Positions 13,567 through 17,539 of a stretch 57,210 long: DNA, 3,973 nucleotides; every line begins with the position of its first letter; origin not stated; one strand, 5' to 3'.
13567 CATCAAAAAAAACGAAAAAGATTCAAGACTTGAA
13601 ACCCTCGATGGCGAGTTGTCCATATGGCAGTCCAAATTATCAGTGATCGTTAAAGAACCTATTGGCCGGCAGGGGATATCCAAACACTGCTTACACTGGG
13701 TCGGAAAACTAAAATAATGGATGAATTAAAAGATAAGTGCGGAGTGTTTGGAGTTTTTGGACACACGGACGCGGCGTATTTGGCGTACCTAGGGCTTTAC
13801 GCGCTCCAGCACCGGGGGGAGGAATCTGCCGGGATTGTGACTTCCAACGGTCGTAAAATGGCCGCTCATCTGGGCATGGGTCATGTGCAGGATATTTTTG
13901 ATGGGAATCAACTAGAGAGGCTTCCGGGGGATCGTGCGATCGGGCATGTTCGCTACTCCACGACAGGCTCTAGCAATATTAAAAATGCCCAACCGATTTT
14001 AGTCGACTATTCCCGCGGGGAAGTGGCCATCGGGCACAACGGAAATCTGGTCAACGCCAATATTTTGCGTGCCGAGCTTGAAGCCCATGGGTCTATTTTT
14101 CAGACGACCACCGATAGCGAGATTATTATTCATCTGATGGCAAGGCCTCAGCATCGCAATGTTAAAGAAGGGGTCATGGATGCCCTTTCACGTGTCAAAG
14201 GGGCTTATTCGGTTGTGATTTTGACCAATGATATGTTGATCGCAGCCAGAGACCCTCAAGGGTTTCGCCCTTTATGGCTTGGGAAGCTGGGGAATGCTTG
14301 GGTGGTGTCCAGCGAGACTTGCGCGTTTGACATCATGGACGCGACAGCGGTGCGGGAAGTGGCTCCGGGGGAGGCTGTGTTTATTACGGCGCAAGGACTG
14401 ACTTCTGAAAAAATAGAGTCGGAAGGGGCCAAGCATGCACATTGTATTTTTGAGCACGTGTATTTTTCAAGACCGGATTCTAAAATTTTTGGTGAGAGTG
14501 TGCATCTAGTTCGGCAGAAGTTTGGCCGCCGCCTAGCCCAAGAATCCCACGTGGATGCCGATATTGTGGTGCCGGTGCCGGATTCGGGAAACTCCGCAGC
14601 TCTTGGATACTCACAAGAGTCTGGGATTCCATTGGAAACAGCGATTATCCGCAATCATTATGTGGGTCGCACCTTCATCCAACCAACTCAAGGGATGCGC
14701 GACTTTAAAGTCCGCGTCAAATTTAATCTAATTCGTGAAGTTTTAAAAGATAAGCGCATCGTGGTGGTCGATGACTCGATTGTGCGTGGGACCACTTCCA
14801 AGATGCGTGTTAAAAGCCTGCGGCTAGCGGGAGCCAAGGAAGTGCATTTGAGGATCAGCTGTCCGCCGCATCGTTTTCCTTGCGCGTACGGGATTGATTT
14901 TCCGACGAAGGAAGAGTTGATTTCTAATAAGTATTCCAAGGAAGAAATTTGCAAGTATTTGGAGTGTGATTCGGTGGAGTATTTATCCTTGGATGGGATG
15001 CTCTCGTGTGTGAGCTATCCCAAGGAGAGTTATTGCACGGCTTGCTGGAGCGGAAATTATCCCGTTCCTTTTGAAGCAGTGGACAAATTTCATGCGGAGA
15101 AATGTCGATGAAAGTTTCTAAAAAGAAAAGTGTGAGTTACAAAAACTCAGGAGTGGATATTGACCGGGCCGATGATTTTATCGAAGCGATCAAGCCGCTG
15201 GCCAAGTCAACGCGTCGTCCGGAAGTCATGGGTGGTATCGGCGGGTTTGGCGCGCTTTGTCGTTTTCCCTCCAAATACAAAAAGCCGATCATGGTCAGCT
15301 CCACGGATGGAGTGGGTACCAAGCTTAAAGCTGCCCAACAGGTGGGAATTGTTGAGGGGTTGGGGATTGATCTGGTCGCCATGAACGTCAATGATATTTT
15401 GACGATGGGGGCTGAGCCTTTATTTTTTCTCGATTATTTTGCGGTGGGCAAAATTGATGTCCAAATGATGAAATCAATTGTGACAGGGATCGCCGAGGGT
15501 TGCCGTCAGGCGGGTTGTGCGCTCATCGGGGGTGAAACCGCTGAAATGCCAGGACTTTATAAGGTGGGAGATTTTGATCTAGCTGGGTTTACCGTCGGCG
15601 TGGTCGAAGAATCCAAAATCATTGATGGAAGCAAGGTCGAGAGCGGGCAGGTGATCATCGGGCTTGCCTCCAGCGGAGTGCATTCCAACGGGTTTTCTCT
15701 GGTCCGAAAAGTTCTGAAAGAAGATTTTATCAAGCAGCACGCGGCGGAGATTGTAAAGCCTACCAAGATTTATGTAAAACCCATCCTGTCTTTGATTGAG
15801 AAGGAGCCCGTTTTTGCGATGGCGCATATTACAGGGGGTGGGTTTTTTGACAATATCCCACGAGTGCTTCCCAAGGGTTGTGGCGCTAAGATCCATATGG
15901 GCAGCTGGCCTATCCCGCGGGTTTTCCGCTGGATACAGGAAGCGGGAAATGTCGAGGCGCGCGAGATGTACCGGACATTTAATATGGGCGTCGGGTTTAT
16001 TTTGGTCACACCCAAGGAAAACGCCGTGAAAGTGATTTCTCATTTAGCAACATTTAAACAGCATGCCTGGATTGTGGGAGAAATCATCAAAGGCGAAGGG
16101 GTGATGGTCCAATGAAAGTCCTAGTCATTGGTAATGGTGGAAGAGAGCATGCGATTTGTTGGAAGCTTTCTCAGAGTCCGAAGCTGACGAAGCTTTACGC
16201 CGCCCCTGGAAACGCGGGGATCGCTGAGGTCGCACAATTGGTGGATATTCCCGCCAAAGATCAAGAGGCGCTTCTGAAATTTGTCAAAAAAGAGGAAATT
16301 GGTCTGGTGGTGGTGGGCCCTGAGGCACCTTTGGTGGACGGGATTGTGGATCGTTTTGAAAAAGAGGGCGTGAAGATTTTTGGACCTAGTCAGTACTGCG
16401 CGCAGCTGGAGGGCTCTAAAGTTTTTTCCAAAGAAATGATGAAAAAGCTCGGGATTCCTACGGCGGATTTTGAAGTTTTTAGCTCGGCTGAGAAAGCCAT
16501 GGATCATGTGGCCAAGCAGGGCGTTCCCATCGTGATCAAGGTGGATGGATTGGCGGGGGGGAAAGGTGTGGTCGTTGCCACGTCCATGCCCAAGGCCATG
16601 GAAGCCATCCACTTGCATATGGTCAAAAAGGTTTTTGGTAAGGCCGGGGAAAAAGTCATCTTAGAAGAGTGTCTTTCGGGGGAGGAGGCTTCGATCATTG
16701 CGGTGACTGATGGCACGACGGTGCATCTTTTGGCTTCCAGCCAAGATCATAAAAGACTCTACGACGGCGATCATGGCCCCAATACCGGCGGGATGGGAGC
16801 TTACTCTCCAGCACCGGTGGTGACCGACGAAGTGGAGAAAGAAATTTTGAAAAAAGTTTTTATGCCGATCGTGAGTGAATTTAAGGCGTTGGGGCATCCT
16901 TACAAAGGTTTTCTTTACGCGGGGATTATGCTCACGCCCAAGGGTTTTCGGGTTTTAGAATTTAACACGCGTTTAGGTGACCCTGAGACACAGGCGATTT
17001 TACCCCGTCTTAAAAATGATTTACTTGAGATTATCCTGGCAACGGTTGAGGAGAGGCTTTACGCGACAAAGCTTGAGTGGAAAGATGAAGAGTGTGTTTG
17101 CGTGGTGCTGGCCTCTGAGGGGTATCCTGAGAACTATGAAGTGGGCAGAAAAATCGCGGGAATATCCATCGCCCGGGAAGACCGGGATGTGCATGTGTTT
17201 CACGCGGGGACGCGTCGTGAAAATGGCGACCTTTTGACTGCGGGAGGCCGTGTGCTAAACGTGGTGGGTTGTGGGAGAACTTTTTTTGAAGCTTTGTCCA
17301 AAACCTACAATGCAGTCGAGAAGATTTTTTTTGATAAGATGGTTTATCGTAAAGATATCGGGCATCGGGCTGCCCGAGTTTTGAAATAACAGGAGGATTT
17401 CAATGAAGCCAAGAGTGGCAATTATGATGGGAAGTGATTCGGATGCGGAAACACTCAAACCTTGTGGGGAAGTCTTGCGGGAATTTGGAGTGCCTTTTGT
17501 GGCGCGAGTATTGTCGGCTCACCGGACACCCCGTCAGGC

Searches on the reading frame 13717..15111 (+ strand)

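Call 88: search_protein_families(library=pfam, proteins=[window:13717-15111:+], max_evalue=0.00001)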
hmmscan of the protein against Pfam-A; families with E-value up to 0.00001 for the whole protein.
window:13717-15111:+ (464 aa): 2 families
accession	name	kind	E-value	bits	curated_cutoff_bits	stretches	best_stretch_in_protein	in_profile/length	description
PF13537.11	GATase_7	-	4.2e-20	72.4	25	1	87-204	9-121/123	Glutamine amidotransferase domain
PF13522.11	GATase_6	-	2.6e-17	63.5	27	1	71-200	10-130/130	Glutamine amidotransferase domain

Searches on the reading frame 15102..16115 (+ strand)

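Call 88: search_protein_families(library=pfam, proteins=[window:15102-16115:+], max_evalue=0.00001)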
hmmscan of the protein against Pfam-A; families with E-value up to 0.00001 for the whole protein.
window:15102-16115:+ (337 aa): 2 families
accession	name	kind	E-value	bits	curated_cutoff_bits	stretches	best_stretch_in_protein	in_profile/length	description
PF02769.27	AIRS_C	-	1.6e-34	119.7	23.1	1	181-334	2-151/156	AIR synthase related protein, C-terminal domain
PF00586.29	AIRS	-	2.3e-25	89.6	24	1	64-168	15-112/112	AIR synthase related protein, N-terminal domain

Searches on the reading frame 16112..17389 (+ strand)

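Call 88: search_protein_families(library=pfam, proteins=[window:16112-17389:+], max_evalue=0.00001)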
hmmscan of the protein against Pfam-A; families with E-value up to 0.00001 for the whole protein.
window:16112-17389:+ (425 aa): 4 families
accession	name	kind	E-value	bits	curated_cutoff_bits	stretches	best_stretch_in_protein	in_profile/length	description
PF01071.24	GARS_A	-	5.7e-72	242.1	27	1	101-293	1-194/194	Phosphoribosylglycinamide synthetase, ATP-grasp (A) domain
PF02844.21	GARS_N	-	2.2e-41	141.1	29.5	1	1-100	1-100/100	Phosphoribosylglycinamide synthetase, N domain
PF02843.22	GARS_C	-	3.3e-32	111.1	34.8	1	328-419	1-92/92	Phosphoribosylglycinamide synthetase, C domain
PF02786.22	CPSase_L_D2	-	1.1e-08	35.3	19.8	1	103-288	2-180/211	Carbamoyl-phosphate synthase L chain, ATP binding domain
